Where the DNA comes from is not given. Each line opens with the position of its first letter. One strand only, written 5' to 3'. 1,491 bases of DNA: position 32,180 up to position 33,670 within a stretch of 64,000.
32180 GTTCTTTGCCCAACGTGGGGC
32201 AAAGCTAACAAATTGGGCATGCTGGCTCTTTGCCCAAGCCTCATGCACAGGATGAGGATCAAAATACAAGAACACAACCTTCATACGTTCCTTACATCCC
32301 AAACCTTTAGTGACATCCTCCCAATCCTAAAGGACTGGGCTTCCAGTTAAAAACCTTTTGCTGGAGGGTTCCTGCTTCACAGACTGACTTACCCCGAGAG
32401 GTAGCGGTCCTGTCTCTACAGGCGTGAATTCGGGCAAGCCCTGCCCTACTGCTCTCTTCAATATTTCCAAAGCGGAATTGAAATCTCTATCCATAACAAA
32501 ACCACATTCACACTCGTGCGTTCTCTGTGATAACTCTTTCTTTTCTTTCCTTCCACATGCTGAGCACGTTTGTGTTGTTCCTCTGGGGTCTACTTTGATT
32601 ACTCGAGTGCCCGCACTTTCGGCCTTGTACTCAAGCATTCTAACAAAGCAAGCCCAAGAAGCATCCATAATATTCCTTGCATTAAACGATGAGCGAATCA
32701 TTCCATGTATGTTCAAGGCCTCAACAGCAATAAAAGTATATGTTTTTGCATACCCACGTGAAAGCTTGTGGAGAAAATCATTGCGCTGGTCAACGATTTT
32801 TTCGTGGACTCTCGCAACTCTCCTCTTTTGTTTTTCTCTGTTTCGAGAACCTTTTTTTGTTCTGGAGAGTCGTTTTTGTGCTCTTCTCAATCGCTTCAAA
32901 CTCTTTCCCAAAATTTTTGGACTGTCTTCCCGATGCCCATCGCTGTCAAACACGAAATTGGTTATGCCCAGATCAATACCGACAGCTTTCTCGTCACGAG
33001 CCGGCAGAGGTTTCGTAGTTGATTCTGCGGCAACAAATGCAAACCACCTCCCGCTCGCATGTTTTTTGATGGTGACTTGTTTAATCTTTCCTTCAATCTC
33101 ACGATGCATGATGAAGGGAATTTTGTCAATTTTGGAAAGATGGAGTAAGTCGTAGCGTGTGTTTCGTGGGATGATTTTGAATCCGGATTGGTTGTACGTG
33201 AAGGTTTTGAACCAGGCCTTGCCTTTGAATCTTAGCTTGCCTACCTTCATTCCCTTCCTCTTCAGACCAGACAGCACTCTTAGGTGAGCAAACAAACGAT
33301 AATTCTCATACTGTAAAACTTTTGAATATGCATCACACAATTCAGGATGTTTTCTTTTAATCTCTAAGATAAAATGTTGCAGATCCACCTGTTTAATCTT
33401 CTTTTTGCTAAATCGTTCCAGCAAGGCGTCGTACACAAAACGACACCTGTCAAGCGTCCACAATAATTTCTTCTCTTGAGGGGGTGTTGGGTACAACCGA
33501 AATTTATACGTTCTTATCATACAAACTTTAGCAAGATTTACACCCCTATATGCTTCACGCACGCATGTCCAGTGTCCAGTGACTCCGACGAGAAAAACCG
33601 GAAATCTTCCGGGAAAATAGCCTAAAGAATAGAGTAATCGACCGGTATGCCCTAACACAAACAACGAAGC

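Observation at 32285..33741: Solo TnpB (OMEGA-type RNA-guided nuclease candidate) splitting a divergent promoter region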

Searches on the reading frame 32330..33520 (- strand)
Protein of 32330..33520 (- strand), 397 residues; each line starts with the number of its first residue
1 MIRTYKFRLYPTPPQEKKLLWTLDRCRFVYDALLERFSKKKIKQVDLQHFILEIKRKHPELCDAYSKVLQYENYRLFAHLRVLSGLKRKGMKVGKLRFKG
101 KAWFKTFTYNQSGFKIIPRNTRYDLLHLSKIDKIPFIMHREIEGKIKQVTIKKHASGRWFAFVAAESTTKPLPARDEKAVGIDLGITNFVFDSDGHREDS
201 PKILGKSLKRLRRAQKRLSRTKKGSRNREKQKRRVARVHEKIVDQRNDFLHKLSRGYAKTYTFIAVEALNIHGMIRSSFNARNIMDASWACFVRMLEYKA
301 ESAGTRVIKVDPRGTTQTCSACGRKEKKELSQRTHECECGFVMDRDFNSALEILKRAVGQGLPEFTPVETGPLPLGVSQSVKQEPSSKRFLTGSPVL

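Call 7: search_protein_families(library=pfam, proteins=[window:32330-33520:-], max_evalue=0.01)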
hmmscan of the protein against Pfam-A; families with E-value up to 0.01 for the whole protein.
window:32330-33520:- (397 aa): 3 families
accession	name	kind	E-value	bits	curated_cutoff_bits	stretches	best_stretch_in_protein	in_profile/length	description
PF01385.25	OrfB_IS605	-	1.1e-27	97.1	30.5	1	166-276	5-118/120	Probable transposase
PF07282.18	Cas12f1-like_TNB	-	8.3e-23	80.8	26.3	1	289-353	1-60/60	Cas12f1-like, TNB domain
PF12323.14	HTH_OrfB_IS605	-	6e-10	38.9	21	1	1-35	1-36/47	Helix-turn-helix domain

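Call 10: search_protein_families(library=ncbifam, proteins=[window:32330-33520:-], max_evalue=0.01)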
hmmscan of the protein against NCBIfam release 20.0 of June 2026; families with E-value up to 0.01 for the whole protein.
window:32330-33520:- (397 aa): 6 families
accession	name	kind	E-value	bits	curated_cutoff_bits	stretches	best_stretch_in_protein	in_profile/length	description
NF040570.1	guided_TnpB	subfamily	1.4e-80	271.4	100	1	5-356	1-389/389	RNA-guided endonuclease TnpB family protein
NF038281.1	IS200_TnpB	exception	2.5e-77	260.4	425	1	3-357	2-359/360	IS200/IS605 family element RNA-guided endonuclease TnpB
NF038280.1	IS607_TnpB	exception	9.9e-42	143.4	350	1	143-354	167-389/431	IS607 family element RNA-guided endonuclease TnpB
NF038192.1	V_cas_c2c8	exception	5.2e-27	95.1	350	2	89-276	171-384/457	type V CRISPR-associated protein C2c8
NF049972.1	CRISPR_Cas12f2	exception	3.9e-19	68.8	450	1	172-357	321-519/524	type V CRISPR-associated effector Cas12f2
TIGR01766.2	TIGR01766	domain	5.8e-11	42.7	32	1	244-315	3-81/82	IS200/IS605 family accessory protein TnpB-related protein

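Call 11: find_encoding_contigs(protein=window:32330-33520:-, flank=10000, max_places=10)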
Protein window:32330-33520:- (397 aa): 1 contig read that carries it; 1 place shown.
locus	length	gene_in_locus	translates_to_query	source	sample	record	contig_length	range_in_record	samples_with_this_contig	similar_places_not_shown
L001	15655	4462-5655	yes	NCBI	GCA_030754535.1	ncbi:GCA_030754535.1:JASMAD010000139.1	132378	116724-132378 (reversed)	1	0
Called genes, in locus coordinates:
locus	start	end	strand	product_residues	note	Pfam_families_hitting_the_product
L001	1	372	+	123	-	PF00892:EamA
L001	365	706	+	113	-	PF00892:EamA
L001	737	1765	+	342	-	PF05833:NFACT_N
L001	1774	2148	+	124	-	PF07884:VKOR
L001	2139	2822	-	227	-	PF01135:PCMT, PF06080:DUF938, PF13649:Methyltransf_25 (weak)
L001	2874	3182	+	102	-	-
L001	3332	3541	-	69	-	-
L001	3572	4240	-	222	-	PF03141:Methyltransf_29, PF02353:CMAS, PF13489:Methyltransf_23, PF01209:Ubie_methyltran (weak), PF13847:Methyltransf_31, PF08241:Methyltransf_11, PF08242:Methyltransf_12, PF13649:Methyltransf_25, +1 more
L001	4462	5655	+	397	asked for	PF12323:HTH_OrfB_IS605, PF01385:OrfB_IS605, PF07282:Cas12f1-like_TNB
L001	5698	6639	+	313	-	PF00534:Glycos_transf_1, PF13692:Glyco_trans_1_4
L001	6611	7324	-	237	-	PF01209:Ubie_methyltran, PF07021:MetW, PF13489:Methyltransf_23, PF08241:Methyltransf_11, PF08242:Methyltransf_12, PF13649:Methyltransf_25, PF13847:Methyltransf_31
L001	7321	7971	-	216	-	PF13847:Methyltransf_31 (weak), PF08241:Methyltransf_11, PF08242:Methyltransf_12 (weak), PF13649:Methyltransf_25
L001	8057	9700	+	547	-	PF13231:PMT_2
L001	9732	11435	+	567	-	PF03721:UDPG_MGDP_dh_N, PF00984:UDPG_MGDP_dh, PF03720:UDPG_MGDP_dh_C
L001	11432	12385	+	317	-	PF00106:adh_short (faint), PF01073:3Beta_HSD, PF01370:Epimerase, PF04321:RmlD_sub_bind, PF05368:NmrA, PF13460:NAD_binding_10, PF16363:GDP_Man_Dehyd, PF07993:NAD_binding_4 (weak), +1 more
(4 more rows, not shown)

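Call 12: find_related_loci(query=window:32330-33520:-, collection=genome_contigs, flank=3000)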
Query window:32330-33520:- (397 aa) in genome_contigs; peptide patterns used: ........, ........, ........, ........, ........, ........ (x = any residue, [..] = any of these).
58 stretches matched a pattern; 2 encode a relative of the query (tblastn E <= 1e-3); 2 distinct loci.
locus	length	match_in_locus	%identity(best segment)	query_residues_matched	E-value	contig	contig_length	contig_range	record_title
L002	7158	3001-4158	81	1-385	0e+0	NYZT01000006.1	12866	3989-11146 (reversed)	MAG: Candidatus Woesearchaeota archaeon isolate ARS49 47101, whole genome shotgun sequence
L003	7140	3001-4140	58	3-385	2e-147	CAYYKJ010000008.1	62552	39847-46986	MAG TPA_asm: uncultured archaeon isolate SRP141376_co1_226 genome assembly, contig: NODE_1235_length_62552_cov_13.977631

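Call 16: find_homologous_proteins(query=window:32330-33520:-, max_evalue=1e-30)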
Query window:32330-33520:- (397 aa): 6043 proteins with E <= 1e-30 among 8000 candidates; the best 120 are listed.
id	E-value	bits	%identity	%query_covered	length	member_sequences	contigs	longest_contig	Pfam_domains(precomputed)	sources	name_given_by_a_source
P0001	8.0e-267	902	100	100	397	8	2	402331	PF12323.15,PF01385.26,PF07282.19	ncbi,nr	ncbi:MAG: RNA-guided endonuclease TnpB family protein [Candidatus Woesearchaeota archaeon]|nr:RNA-gu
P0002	3.7e-210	716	79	100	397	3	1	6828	PF12323.15,PF01385.26,PF07282.19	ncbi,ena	-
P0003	3.3e-197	673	77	97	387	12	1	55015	PF12323.15,PF01385.26,PF07282.19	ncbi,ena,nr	ncbi:MAG: RNA-guided endonuclease TnpB family protein [Candidatus Woesearchaeota archaeon]|nr:RNA-gu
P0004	7.8e-193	659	81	91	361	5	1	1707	PF01385.26,PF07282.19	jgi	-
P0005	1.7e-151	523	61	95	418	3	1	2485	PF12323.15,PF01385.26,PF07282.19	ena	-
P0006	8.2e-151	521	61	99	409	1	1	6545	PF12323.15,PF01385.26,PF07282.19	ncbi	-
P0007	3.3e-150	519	61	96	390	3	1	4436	PF12323.15,PF01385.26,PF07282.19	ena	-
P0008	9.1e-150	517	61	97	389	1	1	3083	PF12323.15,PF01385.26,PF07282.19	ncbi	-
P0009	2.8e-149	516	61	97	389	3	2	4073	PF12323.15,PF01385.26,PF07282.19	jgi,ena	-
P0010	1.6e-148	513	59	97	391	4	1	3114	PF12323.15,PF01385.26,PF07282.19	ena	-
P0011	5.5e-148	511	62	94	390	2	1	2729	PF12323.15,PF01385.26,PF07282.19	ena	-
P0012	2.1e-147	509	59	98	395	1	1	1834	PF12323.15,PF01385.26,PF07282.19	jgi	jgi:putative transposase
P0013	3.2e-146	506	58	97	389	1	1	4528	PF12323.15,PF01385.26,PF07282.19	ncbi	-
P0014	4.0e-146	505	59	97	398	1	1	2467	PF12323.15,PF01385.26,PF07282.19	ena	-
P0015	9.7e-146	504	59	98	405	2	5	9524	PF12323.15,PF01385.26,PF07282.19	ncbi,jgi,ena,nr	ncbi:MAG TPA: RNA-guided endonuclease TnpB family protein [Candidatus Nanoarchaeia archaeon]|nr:RNA-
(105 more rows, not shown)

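Call 17: list_cluster_members(proteins=[P0001, P0002, P0003])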
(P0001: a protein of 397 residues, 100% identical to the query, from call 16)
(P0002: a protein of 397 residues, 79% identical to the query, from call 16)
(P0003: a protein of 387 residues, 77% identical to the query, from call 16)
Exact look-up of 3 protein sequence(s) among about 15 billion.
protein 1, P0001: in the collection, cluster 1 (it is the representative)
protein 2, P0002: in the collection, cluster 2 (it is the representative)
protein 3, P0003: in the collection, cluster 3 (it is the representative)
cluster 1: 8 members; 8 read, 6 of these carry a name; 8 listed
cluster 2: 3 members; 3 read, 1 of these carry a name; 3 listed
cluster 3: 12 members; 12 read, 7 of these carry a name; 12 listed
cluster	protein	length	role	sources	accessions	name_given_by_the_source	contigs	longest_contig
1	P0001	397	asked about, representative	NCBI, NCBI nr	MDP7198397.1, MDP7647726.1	MAG: RNA-guided endonuclease TnpB family protein [Candidatus Woesearchaeota archaeon] | RNA-guided endonuclease TnpB family protein [Candidatus Woesearchaeota archaeon]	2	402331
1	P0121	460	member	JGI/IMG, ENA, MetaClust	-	putative transposase | \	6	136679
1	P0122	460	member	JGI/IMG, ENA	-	putative transposase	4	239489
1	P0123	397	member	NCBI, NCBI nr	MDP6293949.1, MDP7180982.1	MAG: RNA-guided endonuclease TnpB family protein [Candidatus Woesearchaeota archaeon] | RNA-guided endonuclease TnpB family protein [Candidatus Woesearchaeota archaeon]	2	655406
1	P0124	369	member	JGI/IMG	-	putative transposase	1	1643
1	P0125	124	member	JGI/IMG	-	putative transposase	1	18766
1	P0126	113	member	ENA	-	-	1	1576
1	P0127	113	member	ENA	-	-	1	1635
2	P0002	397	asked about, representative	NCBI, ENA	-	-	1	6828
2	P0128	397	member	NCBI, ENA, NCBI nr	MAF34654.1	transposase [Candidatus Woesearchaeota archaeon]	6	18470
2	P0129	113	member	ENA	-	-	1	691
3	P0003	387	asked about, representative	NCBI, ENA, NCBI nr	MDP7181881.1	MAG: RNA-guided endonuclease TnpB family protein [Candidatus Woesearchaeota archaeon] | RNA-guided endonuclease TnpB family protein [Candidatus Woesearchaeota archaeon]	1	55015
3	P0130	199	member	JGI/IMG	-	putative transposase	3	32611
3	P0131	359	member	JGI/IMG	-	putative transposase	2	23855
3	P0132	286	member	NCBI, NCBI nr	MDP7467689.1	MAG: RNA-guided endonuclease TnpB family protein, partial [Candidatus Woesearchaeota ... | RNA-guided endonuclease TnpB family protein [Candidatus Woesearchaeota archaeon]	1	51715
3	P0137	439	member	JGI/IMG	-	-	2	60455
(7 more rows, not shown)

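Call 18: find_encoding_contigs(protein=P0123, flank=4000, max_places=6)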
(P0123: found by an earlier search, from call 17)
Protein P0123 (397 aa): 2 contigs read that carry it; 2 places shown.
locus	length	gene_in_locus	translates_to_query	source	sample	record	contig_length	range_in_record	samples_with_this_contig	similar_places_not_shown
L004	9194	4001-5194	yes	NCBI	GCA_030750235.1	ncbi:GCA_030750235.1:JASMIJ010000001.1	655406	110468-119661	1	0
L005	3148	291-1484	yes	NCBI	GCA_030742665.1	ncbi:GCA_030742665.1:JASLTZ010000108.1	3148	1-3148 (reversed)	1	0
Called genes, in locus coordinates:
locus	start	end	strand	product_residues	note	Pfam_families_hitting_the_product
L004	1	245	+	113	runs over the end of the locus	PF00892:EamA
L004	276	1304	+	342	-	PF05833:NFACT_N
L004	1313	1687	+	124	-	PF07884:VKOR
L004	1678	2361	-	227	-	PF01135:PCMT, PF06080:DUF938, PF13649:Methyltransf_25 (weak)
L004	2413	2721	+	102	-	-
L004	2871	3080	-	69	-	-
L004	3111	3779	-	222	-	PF03141:Methyltransf_29, PF02353:CMAS, PF13489:Methyltransf_23, PF01209:Ubie_methyltran (weak), PF13847:Methyltransf_31, PF08241:Methyltransf_11, PF08242:Methyltransf_12, PF13649:Methyltransf_25, +1 more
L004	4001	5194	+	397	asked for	PF12323:HTH_OrfB_IS605, PF01385:OrfB_IS605, PF07282:Cas12f1-like_TNB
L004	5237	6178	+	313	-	PF00534:Glycos_transf_1, PF13692:Glyco_trans_1_4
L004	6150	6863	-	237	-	PF01209:Ubie_methyltran, PF07021:MetW, PF13489:Methyltransf_23, PF08241:Methyltransf_11, PF08242:Methyltransf_12, PF13649:Methyltransf_25, PF13847:Methyltransf_31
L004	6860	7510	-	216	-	PF13847:Methyltransf_31 (weak), PF08241:Methyltransf_11, PF08242:Methyltransf_12 (weak), PF13649:Methyltransf_25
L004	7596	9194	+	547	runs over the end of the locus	PF13231:PMT_2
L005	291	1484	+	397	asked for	PF12323:HTH_OrfB_IS605, PF01385:OrfB_IS605, PF07282:Cas12f1-like_TNB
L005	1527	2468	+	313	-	PF00534:Glycos_transf_1, PF13692:Glyco_trans_1_4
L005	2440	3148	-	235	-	PF01209:Ubie_methyltran, PF07021:MetW, PF13489:Methyltransf_23, PF13847:Methyltransf_31, PF08241:Methyltransf_11, PF08242:Methyltransf_12, PF13649:Methyltransf_25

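Call 19: find_encoding_contigs(protein=P0121, flank=4000, max_places=8)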
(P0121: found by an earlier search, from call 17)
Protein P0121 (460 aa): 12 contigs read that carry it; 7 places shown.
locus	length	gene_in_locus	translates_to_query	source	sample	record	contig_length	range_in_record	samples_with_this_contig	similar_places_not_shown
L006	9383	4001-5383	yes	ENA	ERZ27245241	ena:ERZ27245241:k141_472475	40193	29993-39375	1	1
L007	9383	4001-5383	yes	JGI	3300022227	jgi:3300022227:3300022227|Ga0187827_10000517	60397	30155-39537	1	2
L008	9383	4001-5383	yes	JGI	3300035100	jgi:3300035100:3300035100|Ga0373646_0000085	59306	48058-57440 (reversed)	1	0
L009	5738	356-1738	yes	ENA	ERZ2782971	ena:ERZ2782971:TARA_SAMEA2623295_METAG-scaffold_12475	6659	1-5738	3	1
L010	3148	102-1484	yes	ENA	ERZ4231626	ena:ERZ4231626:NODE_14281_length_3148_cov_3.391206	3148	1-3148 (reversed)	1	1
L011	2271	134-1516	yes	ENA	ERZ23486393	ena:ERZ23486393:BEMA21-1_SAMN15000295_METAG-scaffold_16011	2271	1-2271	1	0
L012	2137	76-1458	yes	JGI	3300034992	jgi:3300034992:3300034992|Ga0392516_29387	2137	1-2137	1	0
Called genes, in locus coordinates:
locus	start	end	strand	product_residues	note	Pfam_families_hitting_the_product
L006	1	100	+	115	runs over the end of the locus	PF00892:EamA (weak)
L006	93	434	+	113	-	PF00892:EamA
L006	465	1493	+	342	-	PF05833:NFACT_N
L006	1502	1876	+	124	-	PF07884:VKOR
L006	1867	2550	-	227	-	PF01135:PCMT, PF06080:DUF938, PF13649:Methyltransf_25 (weak)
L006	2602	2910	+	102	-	-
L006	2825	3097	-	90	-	-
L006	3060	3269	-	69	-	-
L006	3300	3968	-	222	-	PF03141:Methyltransf_29, PF02353:CMAS, PF13489:Methyltransf_23, PF01209:Ubie_methyltran (weak), PF13847:Methyltransf_31, PF08241:Methyltransf_11, PF08242:Methyltransf_12, PF13649:Methyltransf_25, +1 more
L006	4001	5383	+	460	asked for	PF12323:HTH_OrfB_IS605, PF01385:OrfB_IS605, PF07282:Cas12f1-like_TNB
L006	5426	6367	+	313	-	PF00534:Glycos_transf_1, PF13692:Glyco_trans_1_4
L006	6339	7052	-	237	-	PF01209:Ubie_methyltran, PF07021:MetW, PF13489:Methyltransf_23, PF08241:Methyltransf_11, PF08242:Methyltransf_12, PF13649:Methyltransf_25, PF13847:Methyltransf_31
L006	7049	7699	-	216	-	PF13847:Methyltransf_31 (weak), PF08241:Methyltransf_11, PF08242:Methyltransf_12 (weak), PF13649:Methyltransf_25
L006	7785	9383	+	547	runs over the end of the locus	PF13231:PMT_2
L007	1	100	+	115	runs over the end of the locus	PF00892:EamA (weak)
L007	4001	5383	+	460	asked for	PF12323:HTH_OrfB_IS605, PF01385:OrfB_IS605, PF07282:Cas12f1-like_TNB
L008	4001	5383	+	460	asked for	PF12323:HTH_OrfB_IS605, PF01385:OrfB_IS605, PF07282:Cas12f1-like_TNB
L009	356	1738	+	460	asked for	PF12323:HTH_OrfB_IS605, PF01385:OrfB_IS605, PF07282:Cas12f1-like_TNB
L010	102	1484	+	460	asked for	PF12323:HTH_OrfB_IS605, PF01385:OrfB_IS605, PF07282:Cas12f1-like_TNB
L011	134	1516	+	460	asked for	PF12323:HTH_OrfB_IS605, PF01385:OrfB_IS605, PF07282:Cas12f1-like_TNB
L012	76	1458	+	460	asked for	PF12323:HTH_OrfB_IS605, PF01385:OrfB_IS605, PF07282:Cas12f1-like_TNB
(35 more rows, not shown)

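Call 20: find_encoding_contigs(protein=P0003, flank=4000, max_places=6)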
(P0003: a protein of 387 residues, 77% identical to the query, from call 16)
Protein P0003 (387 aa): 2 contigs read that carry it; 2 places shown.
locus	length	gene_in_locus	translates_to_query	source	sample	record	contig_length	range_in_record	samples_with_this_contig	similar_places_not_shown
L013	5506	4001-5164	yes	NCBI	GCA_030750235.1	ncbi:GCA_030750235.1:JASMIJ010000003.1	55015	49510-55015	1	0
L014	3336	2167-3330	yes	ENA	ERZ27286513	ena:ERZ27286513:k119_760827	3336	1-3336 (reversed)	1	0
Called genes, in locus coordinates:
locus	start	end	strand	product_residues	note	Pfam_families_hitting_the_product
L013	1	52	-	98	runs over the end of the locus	PF00584:SecE (weak)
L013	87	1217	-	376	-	PF00091:Tubulin, PF12327:FtsZ_C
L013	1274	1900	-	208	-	PF00254:FKBP_C (faint), PF22199:FKBP26_IF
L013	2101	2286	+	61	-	PF12323:HTH_OrfB_IS605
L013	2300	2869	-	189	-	PF02224:Cytidylate_kin (faint), PF13189:Cytidylate_kin2, PF13207:AAA_17 (weak), PF13238:AAA_18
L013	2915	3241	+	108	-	-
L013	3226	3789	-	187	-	PF01553:Acyltransferase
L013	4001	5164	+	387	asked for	PF12323:HTH_OrfB_IS605, PF01385:OrfB_IS605, PF07282:Cas12f1-like_TNB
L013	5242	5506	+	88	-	PF07690:MFS_1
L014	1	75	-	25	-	?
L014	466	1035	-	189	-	PF02224:Cytidylate_kin (faint), PF13189:Cytidylate_kin2, PF13207:AAA_17 (weak), PF13238:AAA_18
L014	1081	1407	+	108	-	-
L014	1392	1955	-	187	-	PF01553:Acyltransferase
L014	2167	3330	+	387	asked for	PF12323:HTH_OrfB_IS605, PF01385:OrfB_IS605, PF07282:Cas12f1-like_TNB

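Call 21: find_encoding_contigs(protein=P0128, flank=4000, max_places=8)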
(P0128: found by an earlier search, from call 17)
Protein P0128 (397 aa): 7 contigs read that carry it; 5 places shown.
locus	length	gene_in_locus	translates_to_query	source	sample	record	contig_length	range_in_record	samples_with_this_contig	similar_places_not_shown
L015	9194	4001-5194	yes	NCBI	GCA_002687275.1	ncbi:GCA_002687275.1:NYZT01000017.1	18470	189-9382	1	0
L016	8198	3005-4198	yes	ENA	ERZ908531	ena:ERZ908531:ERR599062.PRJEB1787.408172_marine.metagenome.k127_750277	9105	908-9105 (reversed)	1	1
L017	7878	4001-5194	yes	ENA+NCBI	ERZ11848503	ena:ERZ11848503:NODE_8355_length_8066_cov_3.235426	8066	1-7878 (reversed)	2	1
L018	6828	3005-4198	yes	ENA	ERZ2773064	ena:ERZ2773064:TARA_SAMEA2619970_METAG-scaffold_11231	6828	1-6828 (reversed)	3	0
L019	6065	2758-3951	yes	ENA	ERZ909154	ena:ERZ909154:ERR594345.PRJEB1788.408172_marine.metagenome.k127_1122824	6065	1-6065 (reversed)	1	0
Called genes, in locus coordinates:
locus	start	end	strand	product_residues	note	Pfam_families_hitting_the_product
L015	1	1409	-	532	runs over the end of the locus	?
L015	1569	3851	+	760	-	PF02359:CDC48_N, PF05496:RuvB_N (weak), PF13191:AAA_16 (weak), PF00004:AAA, PF07724:AAA_2 (weak), PF17862:AAA_lid_3, PF00004:AAA, PF17862:AAA_lid_3, +25 more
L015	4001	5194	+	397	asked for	PF12323:HTH_OrfB_IS605, PF01385:OrfB_IS605, PF07282:Cas12f1-like_TNB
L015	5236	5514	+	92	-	PF00639:Rotamase, PF13145:Rotamase_2, PF13616:Rotamase_3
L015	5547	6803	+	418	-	PF18195:GatD_N, PF00710:Asparaginase, PF17763:Asparaginase_C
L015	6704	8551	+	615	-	PF02934:GatB_N, PF02938:GAD, PF02637:GatB_Yqey (weak)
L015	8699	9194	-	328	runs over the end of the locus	PF00702:Hydrolase (weak), PF13419:HAD_2 (faint)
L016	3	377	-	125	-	?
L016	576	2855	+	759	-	PF02359:CDC48_N, PF05496:RuvB_N (weak), PF13191:AAA_16 (weak), PF00004:AAA, PF07724:AAA_2 (weak), PF17862:AAA_lid_3, PF00004:AAA, PF17862:AAA_lid_3, +25 more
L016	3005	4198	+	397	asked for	PF12323:HTH_OrfB_IS605, PF01385:OrfB_IS605, PF07282:Cas12f1-like_TNB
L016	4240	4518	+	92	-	PF00639:Rotamase, PF13145:Rotamase_2, PF13616:Rotamase_3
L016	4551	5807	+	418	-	PF18195:GatD_N, PF00710:Asparaginase, PF17763:Asparaginase_C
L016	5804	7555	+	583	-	PF02934:GatB_N, PF02938:GAD, PF02637:GatB_Yqey (weak)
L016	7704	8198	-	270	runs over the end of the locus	PF00702:Hydrolase (weak), PF13419:HAD_2 (weak)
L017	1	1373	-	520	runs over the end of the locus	?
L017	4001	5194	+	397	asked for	PF12323:HTH_OrfB_IS605, PF01385:OrfB_IS605, PF07282:Cas12f1-like_TNB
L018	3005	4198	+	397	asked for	PF12323:HTH_OrfB_IS605, PF01385:OrfB_IS605, PF07282:Cas12f1-like_TNB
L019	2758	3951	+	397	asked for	PF12323:HTH_OrfB_IS605, PF01385:OrfB_IS605, PF07282:Cas12f1-like_TNB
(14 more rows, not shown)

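Call 22: find_encoding_contigs(protein=P0137, flank=4000, max_places=6)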
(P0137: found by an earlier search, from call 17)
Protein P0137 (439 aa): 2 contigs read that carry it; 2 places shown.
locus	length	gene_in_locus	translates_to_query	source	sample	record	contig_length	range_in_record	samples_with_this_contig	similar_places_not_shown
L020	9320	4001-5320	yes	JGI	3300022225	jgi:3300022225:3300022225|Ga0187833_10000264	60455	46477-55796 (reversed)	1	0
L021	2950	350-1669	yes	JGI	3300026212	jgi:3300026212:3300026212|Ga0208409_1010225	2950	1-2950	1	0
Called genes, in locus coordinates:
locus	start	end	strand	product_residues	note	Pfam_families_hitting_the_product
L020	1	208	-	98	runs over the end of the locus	PF00584:SecE (weak)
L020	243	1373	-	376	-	PF00091:Tubulin, PF12327:FtsZ_C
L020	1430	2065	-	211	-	PF00254:FKBP_C (faint), PF22199:FKBP26_IF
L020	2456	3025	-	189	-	PF02224:Cytidylate_kin (faint), PF13189:Cytidylate_kin2, PF13207:AAA_17 (weak), PF13238:AAA_18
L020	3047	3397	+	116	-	-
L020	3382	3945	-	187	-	PF01553:Acyltransferase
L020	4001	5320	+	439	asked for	PF12323:HTH_OrfB_IS605, PF01385:OrfB_IS605, PF07282:Cas12f1-like_TNB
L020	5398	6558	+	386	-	PF07690:MFS_1, PF11700:ATG22, PF07690:MFS_1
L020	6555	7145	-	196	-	PF00081:Sod_Fe_N, PF02777:Sod_Fe_C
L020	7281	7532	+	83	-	PF14947:HTH_45, PF01022:HTH_5 (weak)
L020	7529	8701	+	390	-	PF08323:Glyco_transf_5, PF13439:Glyco_transf_4, PF13579:Glyco_trans_4_4, PF20706:GT4-conflict, PF00534:Glycos_transf_1, PF13692:Glyco_trans_1_4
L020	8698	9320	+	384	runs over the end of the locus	PF03065:Glyco_hydro_57, PF01522:Polysacc_deac_1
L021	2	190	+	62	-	?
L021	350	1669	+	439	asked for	PF12323:HTH_OrfB_IS605, PF01385:OrfB_IS605, PF07282:Cas12f1-like_TNB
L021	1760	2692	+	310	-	PF25145:NfeD1b_N, PF00574:CLP_protease (weak), PF01343:Peptidase_S49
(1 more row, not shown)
